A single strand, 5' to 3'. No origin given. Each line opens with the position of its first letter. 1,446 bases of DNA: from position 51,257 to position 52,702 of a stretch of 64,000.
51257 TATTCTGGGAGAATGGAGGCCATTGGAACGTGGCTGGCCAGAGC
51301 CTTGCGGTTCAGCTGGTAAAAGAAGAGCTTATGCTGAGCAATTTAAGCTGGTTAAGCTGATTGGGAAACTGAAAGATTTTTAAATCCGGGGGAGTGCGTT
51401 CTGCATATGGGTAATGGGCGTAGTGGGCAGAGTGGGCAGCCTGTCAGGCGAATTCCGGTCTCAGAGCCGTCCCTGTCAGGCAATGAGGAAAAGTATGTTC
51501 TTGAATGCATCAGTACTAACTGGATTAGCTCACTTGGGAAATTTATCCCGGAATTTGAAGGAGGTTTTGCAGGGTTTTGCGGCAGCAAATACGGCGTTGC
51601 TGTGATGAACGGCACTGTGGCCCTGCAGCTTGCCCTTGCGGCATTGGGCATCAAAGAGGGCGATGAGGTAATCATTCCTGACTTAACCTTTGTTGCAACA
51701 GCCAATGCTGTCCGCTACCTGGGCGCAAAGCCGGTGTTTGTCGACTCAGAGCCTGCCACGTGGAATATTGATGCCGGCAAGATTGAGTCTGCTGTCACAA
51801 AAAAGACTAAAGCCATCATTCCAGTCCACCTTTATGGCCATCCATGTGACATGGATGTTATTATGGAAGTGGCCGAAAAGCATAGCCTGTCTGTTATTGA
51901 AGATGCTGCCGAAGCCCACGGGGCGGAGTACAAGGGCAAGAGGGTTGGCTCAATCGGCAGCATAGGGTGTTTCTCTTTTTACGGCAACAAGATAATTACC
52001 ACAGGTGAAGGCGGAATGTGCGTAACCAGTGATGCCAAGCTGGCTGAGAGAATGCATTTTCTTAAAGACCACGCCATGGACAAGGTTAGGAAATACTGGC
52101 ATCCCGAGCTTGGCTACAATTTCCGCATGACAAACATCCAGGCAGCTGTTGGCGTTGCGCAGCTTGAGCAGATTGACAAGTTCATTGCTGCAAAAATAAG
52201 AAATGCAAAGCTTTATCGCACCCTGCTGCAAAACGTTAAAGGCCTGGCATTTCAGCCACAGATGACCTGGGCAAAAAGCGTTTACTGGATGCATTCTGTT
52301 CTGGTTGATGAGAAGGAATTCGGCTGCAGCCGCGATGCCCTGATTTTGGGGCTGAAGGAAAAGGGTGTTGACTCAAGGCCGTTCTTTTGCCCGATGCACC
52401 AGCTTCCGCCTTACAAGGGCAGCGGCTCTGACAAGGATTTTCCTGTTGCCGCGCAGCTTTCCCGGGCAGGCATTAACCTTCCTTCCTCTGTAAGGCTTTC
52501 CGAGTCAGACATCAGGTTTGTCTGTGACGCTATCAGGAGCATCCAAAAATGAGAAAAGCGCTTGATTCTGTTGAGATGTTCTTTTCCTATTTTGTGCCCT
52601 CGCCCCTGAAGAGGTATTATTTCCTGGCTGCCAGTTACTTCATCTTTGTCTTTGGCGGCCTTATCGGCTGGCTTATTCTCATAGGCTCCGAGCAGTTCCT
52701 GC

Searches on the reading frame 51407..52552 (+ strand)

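Call 24: search_protein_families(library=pfam, proteins=[window:51407-52552:+], max_evalue=0.00001)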
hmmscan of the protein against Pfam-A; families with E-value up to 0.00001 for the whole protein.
window:51407-52552:+ (381 aa): 3 families
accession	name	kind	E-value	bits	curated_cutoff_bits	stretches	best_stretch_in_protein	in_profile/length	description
PF01041.23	DegT_DnrJ_EryC1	-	3.9e-129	431.4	19.8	1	24-377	4-360/360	DegT/DnrJ/EryC1/StrS aminotransferase family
PF00155.27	Aminotran_1_2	-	2.6e-09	37.2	19.7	1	48-138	45-151/361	Aminotransferase class I and II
PF01212.27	Beta_elim_lyase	-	7e-06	26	27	0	54-288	41-279/288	Beta-eliminating lyase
